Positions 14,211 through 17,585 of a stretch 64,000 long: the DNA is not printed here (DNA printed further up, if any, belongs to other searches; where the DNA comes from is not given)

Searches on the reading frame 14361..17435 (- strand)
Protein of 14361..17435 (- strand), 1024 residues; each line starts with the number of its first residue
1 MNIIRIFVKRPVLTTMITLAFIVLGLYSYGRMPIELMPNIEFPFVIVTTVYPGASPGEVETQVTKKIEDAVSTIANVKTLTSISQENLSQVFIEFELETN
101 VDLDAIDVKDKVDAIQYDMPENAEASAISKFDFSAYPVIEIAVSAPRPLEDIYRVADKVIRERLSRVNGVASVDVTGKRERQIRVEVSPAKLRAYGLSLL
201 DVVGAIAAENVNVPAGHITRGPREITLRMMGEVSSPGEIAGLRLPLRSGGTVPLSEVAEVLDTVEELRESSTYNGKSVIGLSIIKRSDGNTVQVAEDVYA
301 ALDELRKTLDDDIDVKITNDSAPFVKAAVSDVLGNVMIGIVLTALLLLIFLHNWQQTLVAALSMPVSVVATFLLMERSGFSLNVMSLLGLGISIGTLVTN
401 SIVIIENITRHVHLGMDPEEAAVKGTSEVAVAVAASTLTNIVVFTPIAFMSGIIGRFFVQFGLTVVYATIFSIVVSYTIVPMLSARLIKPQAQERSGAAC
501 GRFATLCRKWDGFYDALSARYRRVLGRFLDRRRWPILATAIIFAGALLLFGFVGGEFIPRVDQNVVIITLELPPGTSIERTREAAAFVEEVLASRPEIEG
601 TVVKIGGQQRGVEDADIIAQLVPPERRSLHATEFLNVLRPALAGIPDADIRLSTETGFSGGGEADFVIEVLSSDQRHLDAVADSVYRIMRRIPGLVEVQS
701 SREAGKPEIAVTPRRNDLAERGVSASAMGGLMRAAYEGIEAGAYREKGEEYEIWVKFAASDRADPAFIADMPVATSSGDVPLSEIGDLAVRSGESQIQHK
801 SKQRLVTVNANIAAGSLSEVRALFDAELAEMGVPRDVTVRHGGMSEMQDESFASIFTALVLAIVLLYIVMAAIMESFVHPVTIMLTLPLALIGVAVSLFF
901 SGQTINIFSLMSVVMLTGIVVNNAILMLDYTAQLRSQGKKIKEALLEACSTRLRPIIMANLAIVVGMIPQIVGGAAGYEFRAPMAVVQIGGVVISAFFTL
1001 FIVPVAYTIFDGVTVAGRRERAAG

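Call 36: search_protein_families(library=pfam, proteins=[window:14361-17435:-], max_evalue=0.0001)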
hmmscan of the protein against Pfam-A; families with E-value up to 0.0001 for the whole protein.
window:14361-17435:- (1024 aa): 1 family
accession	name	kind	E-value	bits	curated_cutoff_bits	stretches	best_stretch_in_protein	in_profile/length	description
PF00873.25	ACR_tran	-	5.2e-252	839.3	28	1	3-1010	1-1020/1021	AcrB/AcrD/AcrF family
